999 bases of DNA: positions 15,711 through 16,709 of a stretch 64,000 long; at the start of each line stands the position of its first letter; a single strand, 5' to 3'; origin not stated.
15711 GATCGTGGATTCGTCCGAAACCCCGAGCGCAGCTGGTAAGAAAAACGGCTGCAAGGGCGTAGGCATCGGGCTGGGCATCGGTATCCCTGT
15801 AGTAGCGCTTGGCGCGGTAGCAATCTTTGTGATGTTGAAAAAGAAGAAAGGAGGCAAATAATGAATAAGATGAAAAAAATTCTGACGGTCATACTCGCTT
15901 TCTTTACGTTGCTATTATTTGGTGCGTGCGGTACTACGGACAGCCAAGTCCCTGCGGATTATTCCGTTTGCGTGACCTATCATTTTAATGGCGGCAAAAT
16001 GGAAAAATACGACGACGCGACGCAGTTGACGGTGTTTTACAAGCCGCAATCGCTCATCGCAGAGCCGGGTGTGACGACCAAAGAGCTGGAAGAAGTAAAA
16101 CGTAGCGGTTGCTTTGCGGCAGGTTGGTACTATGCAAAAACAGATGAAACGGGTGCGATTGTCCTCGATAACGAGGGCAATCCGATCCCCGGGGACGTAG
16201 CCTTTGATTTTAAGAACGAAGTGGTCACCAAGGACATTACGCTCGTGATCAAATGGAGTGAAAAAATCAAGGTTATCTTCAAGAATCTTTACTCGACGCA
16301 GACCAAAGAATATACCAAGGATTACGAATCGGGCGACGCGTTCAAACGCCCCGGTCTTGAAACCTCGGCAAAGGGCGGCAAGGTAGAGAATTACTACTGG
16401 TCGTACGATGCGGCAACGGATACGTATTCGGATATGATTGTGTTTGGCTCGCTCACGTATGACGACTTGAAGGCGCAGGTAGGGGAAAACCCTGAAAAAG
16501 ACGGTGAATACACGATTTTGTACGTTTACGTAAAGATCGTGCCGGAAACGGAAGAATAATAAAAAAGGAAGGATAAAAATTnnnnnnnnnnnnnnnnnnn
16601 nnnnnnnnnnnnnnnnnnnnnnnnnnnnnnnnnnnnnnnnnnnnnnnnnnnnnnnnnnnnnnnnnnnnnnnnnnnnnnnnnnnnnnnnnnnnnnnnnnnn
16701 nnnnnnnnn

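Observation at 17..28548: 28.5-kb co-directional locus: three giant S8 surface proteases bracketing an atypical Opp-type peptide importer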

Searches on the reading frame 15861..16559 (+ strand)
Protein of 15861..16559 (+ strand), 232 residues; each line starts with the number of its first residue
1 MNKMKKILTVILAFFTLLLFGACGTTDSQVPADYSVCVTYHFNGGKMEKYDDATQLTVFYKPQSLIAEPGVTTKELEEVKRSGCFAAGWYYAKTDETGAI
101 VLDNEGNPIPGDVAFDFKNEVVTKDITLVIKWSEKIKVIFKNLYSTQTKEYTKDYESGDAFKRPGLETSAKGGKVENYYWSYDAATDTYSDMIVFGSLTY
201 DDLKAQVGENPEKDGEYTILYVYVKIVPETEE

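Call 5: search_protein_families(library=pfam, proteins=[window:15861-16559:+], max_evalue=0.01)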
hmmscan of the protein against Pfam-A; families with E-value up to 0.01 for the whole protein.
window:15861-16559:+ (232 aa): 0 families

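Call 47: search_protein_families(library=ncbifam, proteins=[window:15861-16559:+], max_evalue=0.01)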
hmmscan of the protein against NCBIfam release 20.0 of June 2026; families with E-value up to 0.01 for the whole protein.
window:15861-16559:+ (232 aa): 2 families
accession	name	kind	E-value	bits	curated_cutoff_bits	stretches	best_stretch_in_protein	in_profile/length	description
NF058647.1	lipo_LytA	equivalog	0.0042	17.3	110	1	4-29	1-24/107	acidic lipoprotein LytA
NF052328.1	NeuramTDE0471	equivalog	0.0048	15.7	900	1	118-157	102-141/538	neuraminidase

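Call 70: find_homologous_proteins(query=window:15861-16556:+, max_evalue=0.001)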
Query window:15861-16556:+ (232 aa): 6 proteins with E <= 0.001 among 193 candidates.
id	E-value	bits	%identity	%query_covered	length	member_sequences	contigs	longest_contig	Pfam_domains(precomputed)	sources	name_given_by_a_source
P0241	3.6e-151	519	100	100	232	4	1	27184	-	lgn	-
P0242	3.8e-130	450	84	100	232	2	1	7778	-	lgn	-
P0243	9.8e-119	413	78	100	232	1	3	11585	-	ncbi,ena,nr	ncbi:MAG: hypothetical protein J6A46_04670 [Clostridia bacterium]|nr:hypothetical protein [Clostridi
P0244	1.1e-96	341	66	100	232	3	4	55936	-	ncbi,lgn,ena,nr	ncbi:MAG: hypothetical protein IKD47_01600 [Clostridia bacterium]|nr:hypothetical protein [Clostridi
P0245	1.0e-92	328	77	80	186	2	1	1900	-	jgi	-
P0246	2.3e-64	235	52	97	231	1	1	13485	-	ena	-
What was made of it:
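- Tried and rejected: The word-based homologue search with the 232-aa lipoprotein gave only six close relatives (call 70).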

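Call 80: predict_structure(alignment_id=A3)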
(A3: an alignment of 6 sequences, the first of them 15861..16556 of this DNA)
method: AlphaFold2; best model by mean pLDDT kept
length: 232 residues; sequences in the alignment: 6
mean_pLDDT: 76.2   pTM: 0.62
mean pLDDT of the five models: 76.2, 57.9, 53.3, 40.7, 38.2
residues with pLDDT >= 90: 73; 70-90: 94; 50-70: 35; < 50: 30
segments of 3 or more residues with pLDDT < 50: 1-28
pLDDT, mean of each block of 10 residues (from residue 1): 35 34 43 88 62 75 84 60 75 94 87 91 91 87 73 88 75 84 92 91 84 84 85 50
secondary structure, 60 per line:
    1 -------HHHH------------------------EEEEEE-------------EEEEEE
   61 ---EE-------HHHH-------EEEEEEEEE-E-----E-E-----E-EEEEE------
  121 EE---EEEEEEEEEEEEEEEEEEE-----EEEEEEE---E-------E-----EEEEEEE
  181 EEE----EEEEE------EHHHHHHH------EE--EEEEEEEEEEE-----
elements in order: H8-11 E36-41 E55-60 H73-76 E84-92 E110-114 E126-144 E150-156 E174-183 E188-192 H200-206 E217-227

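Call 83: fold_search(model_id=the predicted structure, library=pdb)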
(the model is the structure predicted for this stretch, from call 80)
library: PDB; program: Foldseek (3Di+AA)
matches with E <= 10: 387; with E <= 0.001: 0
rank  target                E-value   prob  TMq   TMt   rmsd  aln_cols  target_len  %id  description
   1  6njd_A                7.9e-03  0.75  0.19  0.26  12.0       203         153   10  Crystal structure of RavD (residues 1-200) from Legionella pneumophila (strain Corby) complexed with Met-1 linked di-u (released 2019-05-22)
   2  10qi                  8.8e-03  0.96  0.24  0.12  12.4       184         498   13  Crystal Structure of Treponema denticola Sialidase (TDE_0471) D165A mutant bound to 3'-sialyllactose (only Neu5Ac visibl (released 2026-02-25)
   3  7sbi_B                8.8e-03  0.80  0.22  0.29  13.9       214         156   13  Tandem diubiquitin-like domain from chicken 2'-5'-oligoadenylate synthetase-like protein (released 2022-01-12)
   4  10qf                  1.0e-02  0.91  0.23  0.11  13.0       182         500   13  Crystal Structure of Treponema denticola Sialidase (TDE_0471) (released 2026-02-25)
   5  7sbi_A                1.2e-02  0.80  0.22  0.30  13.8       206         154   14  Tandem diubiquitin-like domain from chicken 2'-5'-oligoadenylate synthetase-like protein (released 2022-01-12)
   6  7yl4_A                1.9e-02  0.38  0.19  0.12  11.5       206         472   12  Cell surface protein YwfG protein (apo form) (released 2023-06-07)
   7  8t48_A                2.5e-02  0.63  0.21  0.27  10.9       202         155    9  The N4BP1 CUE-like domain in complex with linear di-Ubiquitin (released 2024-03-13)
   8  4wph_B                2.7e-02  0.51  0.22  0.18  12.7       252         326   10  Crystal structure of USP7 ubiquitin-like domains in compact conformation (released 2015-06-17)
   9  3b08_A                2.8e-02  0.51  0.18  0.26  12.8       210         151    9  Crystal structure of the mouse HOIL1-L-NZF in complex with linear di-ubiquitin (released 2011-12-14)
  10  7tv4_G                3.1e-02  0.54  0.20  0.27  13.1       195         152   11  Crystal structure of NEMO CoZi in complex with HOIP NZF1 and linear diubiquitin (released 2022-08-17)
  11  4wph_A                3.5e-02  0.44  0.22  0.17  12.9       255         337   10  Crystal structure of USP7 ubiquitin-like domains in compact conformation (released 2015-06-17)
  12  6n5m_A                3.5e-02  0.38  0.18  0.25  13.7       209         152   10  Crystal structure of ABIN-1 UBAN in complex with one M1-linked di-ubiquitin (released 2019-07-17)
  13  9r60_A                3.7e-02  0.63  0.29  0.21  11.4       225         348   10  CPS translocon Wza_C1 (released 2026-03-04)
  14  4z96_A                3.9e-02  0.28  0.19  0.11  13.7       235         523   11  Crystal structure of DNMT1 in complex with USP7 (released 2016-10-12)
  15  7s6p_B                4.6e-02  0.30  0.17  0.24  13.7       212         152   11  The crystal structure of human ISG15 (released 2021-09-22)
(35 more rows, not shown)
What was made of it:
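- Tried and rejected: The best E-value was 8e-3, and four of the five AF2 models were poor (calls 80, 83).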
